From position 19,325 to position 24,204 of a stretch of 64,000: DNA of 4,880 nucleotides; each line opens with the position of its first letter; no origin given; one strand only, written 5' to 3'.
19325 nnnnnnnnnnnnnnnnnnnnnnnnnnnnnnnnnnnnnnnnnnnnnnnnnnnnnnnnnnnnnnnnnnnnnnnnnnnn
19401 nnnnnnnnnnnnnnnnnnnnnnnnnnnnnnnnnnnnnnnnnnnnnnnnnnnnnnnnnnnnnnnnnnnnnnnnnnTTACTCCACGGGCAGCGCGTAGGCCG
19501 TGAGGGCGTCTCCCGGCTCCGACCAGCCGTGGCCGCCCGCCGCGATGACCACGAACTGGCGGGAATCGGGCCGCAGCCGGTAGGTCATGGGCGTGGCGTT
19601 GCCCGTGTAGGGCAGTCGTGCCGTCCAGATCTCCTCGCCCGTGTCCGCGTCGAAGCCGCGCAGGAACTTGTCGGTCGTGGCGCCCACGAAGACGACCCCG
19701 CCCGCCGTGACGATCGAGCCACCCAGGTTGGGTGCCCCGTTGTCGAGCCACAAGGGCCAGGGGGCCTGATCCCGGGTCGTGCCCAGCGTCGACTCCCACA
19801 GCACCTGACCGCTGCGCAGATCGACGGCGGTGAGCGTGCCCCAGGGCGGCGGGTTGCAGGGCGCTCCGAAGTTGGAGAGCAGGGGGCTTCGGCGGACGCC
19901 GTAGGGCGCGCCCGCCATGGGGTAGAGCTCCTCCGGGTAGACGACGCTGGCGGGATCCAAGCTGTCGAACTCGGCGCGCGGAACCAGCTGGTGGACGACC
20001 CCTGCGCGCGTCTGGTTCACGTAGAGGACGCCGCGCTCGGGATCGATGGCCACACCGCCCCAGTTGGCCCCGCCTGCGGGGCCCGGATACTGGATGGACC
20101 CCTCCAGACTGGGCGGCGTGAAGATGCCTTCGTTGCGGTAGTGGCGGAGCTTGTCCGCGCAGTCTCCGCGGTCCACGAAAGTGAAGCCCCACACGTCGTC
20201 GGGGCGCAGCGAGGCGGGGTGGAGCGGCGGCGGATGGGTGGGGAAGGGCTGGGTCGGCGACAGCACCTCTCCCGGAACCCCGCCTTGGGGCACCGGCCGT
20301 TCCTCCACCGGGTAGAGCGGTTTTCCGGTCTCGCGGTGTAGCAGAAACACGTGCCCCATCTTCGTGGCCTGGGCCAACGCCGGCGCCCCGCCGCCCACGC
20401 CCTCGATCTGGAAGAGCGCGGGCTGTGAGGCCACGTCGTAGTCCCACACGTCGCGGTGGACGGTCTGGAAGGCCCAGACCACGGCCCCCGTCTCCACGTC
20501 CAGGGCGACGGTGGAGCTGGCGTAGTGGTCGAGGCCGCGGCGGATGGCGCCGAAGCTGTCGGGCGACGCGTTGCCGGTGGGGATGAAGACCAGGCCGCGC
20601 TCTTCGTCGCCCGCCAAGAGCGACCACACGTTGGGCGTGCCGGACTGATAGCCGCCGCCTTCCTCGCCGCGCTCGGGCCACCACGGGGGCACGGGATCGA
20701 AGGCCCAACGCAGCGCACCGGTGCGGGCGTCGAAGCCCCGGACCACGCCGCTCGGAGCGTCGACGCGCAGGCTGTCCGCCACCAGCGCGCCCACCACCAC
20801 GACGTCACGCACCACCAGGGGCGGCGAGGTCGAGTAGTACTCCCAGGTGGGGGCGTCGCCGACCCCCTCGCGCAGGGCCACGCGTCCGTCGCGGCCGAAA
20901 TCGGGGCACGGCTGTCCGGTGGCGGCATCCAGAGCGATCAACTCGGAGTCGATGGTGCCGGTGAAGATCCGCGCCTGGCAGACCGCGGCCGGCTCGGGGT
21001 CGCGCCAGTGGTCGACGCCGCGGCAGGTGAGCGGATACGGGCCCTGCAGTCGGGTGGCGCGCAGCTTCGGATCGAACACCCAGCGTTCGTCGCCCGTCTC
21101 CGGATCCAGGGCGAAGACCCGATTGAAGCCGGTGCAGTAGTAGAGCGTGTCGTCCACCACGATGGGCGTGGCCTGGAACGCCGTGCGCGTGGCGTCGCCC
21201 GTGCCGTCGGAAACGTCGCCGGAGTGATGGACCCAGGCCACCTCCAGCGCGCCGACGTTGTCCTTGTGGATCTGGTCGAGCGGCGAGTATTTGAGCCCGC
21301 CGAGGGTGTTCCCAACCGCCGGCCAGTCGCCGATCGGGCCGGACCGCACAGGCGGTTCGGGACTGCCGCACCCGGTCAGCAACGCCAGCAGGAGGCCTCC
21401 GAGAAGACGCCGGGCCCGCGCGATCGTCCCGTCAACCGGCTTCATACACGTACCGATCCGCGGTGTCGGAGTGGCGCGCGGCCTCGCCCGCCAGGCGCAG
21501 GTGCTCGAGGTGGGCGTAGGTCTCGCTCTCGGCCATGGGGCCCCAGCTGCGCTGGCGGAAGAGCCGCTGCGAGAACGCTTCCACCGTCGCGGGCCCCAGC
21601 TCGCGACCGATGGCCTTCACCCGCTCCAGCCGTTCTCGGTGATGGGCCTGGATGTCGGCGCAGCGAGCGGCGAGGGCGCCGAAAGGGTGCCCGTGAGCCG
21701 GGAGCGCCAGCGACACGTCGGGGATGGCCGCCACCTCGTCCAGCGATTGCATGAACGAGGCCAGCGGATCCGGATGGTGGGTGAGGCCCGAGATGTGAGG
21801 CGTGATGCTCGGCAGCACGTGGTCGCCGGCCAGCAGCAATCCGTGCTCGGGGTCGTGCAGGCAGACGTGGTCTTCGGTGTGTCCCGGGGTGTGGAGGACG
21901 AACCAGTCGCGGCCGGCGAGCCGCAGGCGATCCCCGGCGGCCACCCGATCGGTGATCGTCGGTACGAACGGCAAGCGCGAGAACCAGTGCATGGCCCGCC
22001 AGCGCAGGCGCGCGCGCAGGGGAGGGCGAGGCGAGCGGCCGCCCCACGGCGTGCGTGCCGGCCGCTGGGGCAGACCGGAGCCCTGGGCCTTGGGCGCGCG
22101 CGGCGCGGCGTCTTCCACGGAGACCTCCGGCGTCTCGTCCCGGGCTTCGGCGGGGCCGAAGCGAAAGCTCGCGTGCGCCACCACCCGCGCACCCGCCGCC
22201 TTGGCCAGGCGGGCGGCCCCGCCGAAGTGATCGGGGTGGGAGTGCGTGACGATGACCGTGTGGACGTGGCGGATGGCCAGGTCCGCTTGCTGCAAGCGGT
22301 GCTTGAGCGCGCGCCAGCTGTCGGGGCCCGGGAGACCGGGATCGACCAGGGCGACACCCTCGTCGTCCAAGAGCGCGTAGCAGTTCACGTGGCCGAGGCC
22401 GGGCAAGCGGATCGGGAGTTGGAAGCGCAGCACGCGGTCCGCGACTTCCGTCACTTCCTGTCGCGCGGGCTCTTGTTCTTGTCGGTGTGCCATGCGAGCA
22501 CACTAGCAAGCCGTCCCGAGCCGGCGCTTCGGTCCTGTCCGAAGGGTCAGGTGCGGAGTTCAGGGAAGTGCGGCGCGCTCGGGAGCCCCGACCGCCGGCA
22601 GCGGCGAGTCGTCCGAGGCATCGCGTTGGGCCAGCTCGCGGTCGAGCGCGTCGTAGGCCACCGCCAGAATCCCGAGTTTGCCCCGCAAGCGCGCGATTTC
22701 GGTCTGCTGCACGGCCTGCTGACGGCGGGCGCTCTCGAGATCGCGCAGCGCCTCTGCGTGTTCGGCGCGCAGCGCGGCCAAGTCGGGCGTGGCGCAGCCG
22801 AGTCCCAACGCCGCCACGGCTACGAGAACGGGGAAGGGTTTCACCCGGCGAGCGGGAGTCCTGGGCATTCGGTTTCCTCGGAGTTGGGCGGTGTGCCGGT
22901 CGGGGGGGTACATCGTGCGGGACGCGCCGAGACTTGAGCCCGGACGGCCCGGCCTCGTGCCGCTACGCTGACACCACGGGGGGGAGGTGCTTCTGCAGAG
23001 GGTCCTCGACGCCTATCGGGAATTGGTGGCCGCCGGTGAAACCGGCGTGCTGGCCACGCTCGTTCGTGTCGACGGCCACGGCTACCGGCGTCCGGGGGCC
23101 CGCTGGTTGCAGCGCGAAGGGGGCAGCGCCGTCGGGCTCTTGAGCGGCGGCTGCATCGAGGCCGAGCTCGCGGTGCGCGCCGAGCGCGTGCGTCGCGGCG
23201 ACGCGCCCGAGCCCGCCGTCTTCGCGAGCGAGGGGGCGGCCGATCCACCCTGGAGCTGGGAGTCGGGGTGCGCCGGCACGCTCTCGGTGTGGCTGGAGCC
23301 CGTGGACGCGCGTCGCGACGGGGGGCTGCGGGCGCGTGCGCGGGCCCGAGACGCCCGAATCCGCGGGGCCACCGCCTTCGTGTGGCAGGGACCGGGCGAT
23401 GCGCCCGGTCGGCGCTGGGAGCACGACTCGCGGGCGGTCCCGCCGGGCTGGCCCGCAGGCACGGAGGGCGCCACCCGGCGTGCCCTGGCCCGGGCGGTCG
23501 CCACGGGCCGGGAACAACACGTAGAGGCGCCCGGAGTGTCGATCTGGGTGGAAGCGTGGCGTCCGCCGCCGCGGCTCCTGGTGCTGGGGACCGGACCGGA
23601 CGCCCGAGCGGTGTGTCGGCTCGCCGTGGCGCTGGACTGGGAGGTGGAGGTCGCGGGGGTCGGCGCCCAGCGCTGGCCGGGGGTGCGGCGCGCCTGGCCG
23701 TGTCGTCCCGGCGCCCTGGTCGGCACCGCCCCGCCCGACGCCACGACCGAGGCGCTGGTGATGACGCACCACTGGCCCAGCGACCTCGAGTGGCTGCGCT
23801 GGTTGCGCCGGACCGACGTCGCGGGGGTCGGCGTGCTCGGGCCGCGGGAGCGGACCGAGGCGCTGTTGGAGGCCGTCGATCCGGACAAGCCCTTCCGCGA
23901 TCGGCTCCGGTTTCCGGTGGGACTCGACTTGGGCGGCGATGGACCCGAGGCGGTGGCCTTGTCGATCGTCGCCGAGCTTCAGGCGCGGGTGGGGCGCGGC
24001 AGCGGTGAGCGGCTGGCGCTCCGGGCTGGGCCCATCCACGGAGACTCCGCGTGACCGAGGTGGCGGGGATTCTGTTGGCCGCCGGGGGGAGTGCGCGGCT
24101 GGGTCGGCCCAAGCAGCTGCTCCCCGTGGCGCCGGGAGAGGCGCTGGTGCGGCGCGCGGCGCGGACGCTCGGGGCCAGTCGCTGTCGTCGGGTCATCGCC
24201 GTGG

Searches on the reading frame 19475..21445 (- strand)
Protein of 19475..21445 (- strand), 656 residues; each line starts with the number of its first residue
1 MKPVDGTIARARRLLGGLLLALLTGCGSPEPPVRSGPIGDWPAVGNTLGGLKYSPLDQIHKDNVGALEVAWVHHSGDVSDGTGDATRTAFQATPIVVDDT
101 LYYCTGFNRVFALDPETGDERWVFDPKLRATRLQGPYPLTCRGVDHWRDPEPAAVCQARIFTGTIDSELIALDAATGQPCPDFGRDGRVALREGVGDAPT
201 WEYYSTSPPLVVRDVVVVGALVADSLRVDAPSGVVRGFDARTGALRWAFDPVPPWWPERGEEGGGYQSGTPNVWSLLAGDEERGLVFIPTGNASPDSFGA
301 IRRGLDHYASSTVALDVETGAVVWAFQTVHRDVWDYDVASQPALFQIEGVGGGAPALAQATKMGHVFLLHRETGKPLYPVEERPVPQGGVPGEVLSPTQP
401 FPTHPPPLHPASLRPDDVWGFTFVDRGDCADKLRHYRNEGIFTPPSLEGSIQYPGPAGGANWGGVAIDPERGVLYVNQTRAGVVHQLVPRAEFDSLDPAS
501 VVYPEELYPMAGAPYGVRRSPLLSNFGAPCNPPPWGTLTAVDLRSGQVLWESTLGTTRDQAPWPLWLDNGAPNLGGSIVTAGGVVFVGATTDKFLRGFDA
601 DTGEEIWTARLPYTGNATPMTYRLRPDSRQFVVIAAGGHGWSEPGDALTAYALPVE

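Call 30: search_protein_families(library=pfam, proteins=[window:19475-21445:-], max_evalue=0.00001)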
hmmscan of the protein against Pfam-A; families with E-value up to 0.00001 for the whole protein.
window:19475-21445:- (656 aa): 2 families
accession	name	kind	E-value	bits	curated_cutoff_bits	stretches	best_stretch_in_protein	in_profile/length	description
PF01011.28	PQQ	-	6e-234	778.6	26.7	1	41-632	1-595/595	Glucose/ethanol/alcohol dehydrogenase, beta-propeller domain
PF13360.13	PQQ_2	-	4e-20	72.9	27.6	2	89-247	24-142/233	Outer membrane protein assembly factor BamB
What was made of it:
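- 19475..21445 (-): Upstream PQQ-dependent dehydrogenase on the same strand; its stop is 18 nt before the SelW-like ATG, so co-transcription or translational coupling is likely. Pfam PF01011, 779 bits (call 30).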

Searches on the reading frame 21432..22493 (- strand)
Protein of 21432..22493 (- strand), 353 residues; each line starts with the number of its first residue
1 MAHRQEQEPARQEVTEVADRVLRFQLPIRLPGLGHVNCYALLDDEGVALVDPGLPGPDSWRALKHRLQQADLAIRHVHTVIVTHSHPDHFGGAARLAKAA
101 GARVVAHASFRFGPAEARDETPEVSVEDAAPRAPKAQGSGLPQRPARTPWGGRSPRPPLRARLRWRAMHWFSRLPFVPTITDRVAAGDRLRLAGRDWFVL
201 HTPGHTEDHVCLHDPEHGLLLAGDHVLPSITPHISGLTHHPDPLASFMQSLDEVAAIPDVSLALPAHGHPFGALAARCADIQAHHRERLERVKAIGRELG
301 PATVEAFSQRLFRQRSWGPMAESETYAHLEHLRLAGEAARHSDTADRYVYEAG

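Call 30: search_protein_families(library=pfam, proteins=[window:21432-22493:-], max_evalue=0.00001)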
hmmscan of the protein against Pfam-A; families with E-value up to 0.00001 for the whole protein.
window:21432-22493:- (353 aa): 2 families
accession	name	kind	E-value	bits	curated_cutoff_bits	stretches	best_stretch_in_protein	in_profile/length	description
PF00753.33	Lactamase_B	-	6.8e-27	95.1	22.7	1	32-259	2-189/196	Metallo-beta-lactamase superfamily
PF12706.13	Lactamase_B_2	-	8.6e-07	29.2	27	1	49-128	4-89/200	Beta-lactamase superfamily domain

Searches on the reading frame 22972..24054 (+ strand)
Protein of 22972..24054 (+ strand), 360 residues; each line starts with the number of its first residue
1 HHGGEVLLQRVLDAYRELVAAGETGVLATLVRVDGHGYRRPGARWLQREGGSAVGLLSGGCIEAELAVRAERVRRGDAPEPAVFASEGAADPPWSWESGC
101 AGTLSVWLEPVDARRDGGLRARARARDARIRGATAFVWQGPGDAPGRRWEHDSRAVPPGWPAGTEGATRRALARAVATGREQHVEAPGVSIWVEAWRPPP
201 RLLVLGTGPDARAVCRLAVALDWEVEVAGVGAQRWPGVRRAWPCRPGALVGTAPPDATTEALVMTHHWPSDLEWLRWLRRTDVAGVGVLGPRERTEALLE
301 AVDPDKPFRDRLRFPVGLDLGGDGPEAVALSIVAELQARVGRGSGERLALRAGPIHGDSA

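Call 37: search_protein_families(library=ncbifam, proteins=[window:22972-24054:+], max_evalue=0.00001)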
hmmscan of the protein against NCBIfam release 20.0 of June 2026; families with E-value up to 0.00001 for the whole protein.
window:22972-24054:+ (360 aa): 2 families
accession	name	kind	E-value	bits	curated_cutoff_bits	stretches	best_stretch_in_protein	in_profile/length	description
NF045664.1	XdhC_rel_AOR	equivalog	9.9e-19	67.8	350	1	12-336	2-340/346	XdhC family aldehyde oxidoreductase maturation factor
TIGR02964.1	xanthine_xdhC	equivalog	3.5e-11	43.1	161.6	1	26-336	1-245/246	xanthine dehydrogenase accessory protein XdhC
